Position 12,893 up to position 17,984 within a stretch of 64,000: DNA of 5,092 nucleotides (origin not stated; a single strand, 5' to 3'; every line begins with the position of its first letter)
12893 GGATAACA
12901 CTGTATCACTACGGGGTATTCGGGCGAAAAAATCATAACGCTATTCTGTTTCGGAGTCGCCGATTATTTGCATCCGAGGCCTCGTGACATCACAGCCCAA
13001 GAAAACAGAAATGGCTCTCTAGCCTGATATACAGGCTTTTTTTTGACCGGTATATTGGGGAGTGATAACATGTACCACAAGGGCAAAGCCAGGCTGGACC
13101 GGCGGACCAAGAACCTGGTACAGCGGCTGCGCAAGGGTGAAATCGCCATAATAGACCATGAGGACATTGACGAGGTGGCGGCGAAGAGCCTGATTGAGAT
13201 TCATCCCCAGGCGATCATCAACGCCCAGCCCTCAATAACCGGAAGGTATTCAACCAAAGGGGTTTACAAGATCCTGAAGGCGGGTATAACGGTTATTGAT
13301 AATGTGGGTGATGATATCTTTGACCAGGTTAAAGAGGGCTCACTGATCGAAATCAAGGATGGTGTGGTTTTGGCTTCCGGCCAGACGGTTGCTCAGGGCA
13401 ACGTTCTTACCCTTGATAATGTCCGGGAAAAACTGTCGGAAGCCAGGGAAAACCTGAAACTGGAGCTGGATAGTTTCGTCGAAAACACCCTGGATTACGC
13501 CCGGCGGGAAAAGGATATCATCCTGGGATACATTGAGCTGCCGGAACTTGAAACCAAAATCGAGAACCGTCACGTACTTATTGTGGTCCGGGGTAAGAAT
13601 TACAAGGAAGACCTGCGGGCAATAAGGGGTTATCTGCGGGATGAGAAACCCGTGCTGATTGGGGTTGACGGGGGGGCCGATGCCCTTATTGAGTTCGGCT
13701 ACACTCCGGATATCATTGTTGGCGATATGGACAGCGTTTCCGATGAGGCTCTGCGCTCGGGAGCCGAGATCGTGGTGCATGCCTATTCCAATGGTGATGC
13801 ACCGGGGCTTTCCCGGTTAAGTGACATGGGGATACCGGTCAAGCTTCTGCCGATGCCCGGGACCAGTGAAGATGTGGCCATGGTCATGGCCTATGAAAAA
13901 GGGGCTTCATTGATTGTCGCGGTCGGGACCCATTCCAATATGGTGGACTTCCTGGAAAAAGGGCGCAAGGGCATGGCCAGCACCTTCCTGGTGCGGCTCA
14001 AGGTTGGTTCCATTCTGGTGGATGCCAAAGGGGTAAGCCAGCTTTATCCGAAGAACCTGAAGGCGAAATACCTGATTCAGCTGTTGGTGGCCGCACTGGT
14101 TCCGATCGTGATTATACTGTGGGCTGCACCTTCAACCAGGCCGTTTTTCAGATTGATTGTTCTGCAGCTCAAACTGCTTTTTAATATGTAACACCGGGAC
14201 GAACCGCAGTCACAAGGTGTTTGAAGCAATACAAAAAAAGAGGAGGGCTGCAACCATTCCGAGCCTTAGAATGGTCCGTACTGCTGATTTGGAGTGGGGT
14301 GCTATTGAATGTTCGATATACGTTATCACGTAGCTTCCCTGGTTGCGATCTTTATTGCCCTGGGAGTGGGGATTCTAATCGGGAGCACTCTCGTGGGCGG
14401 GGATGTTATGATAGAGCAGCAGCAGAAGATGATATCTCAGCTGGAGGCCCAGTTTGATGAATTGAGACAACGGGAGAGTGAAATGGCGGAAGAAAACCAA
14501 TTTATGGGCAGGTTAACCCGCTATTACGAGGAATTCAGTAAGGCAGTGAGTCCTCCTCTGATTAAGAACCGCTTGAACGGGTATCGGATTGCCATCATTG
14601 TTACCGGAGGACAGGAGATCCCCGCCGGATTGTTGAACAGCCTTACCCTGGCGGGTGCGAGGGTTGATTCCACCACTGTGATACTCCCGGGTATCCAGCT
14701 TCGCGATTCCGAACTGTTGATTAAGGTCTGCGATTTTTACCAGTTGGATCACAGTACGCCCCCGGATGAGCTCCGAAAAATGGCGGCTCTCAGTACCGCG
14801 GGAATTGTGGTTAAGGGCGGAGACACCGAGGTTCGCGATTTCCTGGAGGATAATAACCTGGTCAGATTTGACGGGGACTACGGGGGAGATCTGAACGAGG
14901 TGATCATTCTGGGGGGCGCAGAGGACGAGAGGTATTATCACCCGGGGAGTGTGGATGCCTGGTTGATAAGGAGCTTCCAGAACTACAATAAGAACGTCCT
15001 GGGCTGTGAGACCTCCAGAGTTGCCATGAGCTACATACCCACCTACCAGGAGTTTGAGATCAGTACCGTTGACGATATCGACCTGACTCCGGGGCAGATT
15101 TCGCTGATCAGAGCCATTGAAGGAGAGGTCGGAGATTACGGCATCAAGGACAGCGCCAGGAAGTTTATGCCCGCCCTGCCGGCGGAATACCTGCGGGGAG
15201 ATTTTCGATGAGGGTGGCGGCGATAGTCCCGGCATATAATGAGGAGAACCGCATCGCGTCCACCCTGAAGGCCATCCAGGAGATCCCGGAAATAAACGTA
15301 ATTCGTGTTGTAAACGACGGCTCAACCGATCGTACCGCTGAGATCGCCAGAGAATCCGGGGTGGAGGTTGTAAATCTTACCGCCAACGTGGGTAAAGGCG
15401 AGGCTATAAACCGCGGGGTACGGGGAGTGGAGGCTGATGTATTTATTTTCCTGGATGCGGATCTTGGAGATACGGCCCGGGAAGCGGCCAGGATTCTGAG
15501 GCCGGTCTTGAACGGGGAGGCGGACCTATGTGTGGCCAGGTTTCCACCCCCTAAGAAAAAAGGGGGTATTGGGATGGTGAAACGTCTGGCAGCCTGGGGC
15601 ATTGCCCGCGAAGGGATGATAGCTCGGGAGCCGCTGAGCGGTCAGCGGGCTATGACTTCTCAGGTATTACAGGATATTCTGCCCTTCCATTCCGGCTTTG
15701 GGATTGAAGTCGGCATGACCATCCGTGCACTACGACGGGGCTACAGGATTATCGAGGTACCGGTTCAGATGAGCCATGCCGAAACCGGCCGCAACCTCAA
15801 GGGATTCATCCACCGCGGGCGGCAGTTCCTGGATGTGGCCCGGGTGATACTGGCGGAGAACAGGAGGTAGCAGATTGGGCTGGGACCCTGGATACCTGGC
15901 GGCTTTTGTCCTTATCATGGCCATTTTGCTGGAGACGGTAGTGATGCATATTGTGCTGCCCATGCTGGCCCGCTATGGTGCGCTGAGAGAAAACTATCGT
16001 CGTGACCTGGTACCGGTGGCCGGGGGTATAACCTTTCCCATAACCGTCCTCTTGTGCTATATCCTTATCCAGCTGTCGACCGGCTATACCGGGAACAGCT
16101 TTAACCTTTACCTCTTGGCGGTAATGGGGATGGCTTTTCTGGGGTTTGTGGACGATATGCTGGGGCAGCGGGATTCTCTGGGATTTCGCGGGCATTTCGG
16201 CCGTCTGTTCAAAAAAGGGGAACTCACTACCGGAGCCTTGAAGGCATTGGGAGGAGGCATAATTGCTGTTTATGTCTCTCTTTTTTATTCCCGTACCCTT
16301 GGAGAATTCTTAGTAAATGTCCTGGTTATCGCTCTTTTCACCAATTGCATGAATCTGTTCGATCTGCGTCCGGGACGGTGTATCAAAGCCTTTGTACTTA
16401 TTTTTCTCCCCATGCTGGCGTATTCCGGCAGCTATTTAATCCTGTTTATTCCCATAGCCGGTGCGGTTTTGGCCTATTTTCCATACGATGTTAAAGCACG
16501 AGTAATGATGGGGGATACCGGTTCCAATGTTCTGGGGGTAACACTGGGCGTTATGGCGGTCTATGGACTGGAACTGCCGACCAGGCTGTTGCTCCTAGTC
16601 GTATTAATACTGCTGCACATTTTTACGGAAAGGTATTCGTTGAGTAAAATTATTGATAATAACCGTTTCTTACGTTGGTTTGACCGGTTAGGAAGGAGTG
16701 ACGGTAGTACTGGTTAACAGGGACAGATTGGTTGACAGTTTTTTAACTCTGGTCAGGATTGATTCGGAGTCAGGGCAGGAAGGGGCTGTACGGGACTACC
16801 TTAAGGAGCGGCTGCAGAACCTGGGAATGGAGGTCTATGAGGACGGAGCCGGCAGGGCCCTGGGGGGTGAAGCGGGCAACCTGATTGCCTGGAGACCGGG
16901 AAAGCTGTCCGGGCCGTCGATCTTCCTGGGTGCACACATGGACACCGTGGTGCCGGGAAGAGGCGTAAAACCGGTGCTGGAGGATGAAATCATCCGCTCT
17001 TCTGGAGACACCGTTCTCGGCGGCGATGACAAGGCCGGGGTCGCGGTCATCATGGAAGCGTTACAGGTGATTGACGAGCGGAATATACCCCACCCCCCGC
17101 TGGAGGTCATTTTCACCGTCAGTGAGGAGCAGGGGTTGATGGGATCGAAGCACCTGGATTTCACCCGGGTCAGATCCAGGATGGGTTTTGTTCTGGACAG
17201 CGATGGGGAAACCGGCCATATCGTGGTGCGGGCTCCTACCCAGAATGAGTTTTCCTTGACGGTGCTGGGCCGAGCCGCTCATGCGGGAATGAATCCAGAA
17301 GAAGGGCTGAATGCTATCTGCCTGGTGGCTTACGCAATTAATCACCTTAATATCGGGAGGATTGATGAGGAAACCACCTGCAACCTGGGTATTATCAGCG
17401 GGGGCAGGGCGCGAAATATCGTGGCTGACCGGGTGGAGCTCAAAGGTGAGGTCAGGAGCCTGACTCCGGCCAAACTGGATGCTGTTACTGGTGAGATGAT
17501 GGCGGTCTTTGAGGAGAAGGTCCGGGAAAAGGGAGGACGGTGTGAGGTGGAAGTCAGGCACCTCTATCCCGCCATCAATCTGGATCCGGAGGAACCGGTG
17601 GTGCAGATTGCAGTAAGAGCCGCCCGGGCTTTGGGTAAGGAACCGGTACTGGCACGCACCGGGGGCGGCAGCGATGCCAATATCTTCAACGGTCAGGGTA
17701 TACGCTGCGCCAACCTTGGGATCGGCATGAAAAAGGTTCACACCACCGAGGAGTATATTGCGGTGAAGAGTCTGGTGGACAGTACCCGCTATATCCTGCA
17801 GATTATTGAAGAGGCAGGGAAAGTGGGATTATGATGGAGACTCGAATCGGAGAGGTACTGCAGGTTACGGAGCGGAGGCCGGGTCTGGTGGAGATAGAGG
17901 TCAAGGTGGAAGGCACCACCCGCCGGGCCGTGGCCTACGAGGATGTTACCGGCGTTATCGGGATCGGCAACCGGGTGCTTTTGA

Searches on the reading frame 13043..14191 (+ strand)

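Call 48: search_protein_families(library=pfam, proteins=[window:13043-14191:+], max_evalue=0.001)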
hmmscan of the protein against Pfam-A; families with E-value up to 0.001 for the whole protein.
window:13043-14191:+ (382 aa): 2 families
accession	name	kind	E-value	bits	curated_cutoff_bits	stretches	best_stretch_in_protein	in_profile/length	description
PF12555.13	SteA-like_C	-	6e-15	55.5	26.4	1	329-380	1-52/52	SteA-like C-terminal domain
PF04263.21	TPK_catalytic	-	7.5e-09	36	30.7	1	200-238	6-44/113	Thiamin pyrophosphokinase, catalytic domain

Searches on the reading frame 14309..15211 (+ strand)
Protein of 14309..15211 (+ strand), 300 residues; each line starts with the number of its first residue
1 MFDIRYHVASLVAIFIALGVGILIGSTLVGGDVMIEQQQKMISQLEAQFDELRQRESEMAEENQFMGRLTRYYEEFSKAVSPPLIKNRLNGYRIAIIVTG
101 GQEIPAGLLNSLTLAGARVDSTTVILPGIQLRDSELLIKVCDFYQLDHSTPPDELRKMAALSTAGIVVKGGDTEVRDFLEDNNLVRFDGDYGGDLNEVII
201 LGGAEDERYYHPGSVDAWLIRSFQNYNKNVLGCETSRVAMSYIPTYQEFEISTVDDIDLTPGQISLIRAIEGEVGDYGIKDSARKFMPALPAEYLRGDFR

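Call 48: search_protein_families(library=pfam, proteins=[window:14309-15211:+], max_evalue=0.001)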
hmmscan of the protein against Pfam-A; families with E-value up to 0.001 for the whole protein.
window:14309-15211:+ (300 aa): 1 family
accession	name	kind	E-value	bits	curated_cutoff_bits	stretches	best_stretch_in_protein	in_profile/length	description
PF11382.13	MctB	-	4.5e-44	151.8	25.6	1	1-288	1-306/306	Copper transport outer membrane protein, MctB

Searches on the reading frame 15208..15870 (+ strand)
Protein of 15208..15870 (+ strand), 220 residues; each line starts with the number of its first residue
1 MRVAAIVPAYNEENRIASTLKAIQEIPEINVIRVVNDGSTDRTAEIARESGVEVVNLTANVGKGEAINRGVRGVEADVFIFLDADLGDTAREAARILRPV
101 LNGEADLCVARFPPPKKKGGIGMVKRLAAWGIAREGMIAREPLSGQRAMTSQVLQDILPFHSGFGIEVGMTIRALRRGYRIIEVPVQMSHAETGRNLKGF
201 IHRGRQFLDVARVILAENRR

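Call 48: search_protein_families(library=pfam, proteins=[window:15208-15870:+], max_evalue=0.001)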
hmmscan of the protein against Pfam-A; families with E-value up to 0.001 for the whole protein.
window:15208-15870:+ (220 aa): 3 families
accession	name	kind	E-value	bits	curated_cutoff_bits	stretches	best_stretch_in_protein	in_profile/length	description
PF00535.33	Glycos_transf_2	-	8.3e-22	78.3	23.3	1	6-121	3-124/168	Glycosyl transferase family 2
PF13641.12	Glyco_tranf_2_3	-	1e-08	35.9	27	1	2-85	2-96/230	Glycosyltransferase like family 2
PF10111.15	Glyco_tranf_2_2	-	0.00011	22.2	27.3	1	6-86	3-92/276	Glycosyltransferase like family 2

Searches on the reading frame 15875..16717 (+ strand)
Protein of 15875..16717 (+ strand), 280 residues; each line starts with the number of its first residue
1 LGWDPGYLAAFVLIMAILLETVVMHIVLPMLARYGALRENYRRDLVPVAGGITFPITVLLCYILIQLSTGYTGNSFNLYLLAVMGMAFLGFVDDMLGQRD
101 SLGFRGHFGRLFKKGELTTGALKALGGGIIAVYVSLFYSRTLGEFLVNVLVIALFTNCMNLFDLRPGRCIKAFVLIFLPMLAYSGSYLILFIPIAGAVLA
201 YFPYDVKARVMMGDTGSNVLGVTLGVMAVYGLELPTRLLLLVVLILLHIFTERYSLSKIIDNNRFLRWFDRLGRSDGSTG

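Call 48: search_protein_families(library=pfam, proteins=[window:15875-16717:+], max_evalue=0.001)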
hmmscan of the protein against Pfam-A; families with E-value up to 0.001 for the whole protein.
window:15875-16717:+ (280 aa): 1 family
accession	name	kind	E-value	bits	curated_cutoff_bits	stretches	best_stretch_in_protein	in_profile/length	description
PF00953.26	Glycos_transf_4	-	2.3e-09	37.9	27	1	79-231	4-159/160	Glycosyl transferase family 4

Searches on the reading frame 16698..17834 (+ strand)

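Call 48: search_protein_families(library=pfam, proteins=[window:16698-17834:+], max_evalue=0.001)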
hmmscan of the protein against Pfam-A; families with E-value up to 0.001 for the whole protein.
window:16698-17834:+ (378 aa): 4 families
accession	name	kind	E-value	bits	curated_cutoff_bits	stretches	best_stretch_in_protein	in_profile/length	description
PF01546.33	Peptidase_M20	-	3.3e-19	70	24.6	1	77-371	2-205/206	Peptidase family M20/M25/M40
PF07687.19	M20_dimer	-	9.4e-16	58.1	21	1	185-276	9-104/107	Peptidase dimerisation domain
PF05343.19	Peptidase_M42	-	9.6e-15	54.8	23.2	1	110-167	134-189/292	M42 glutamyl aminopeptidase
PF04389.22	Peptidase_M28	-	2.7e-09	37.5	21.3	1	61-169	1-93/193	Peptidase family M28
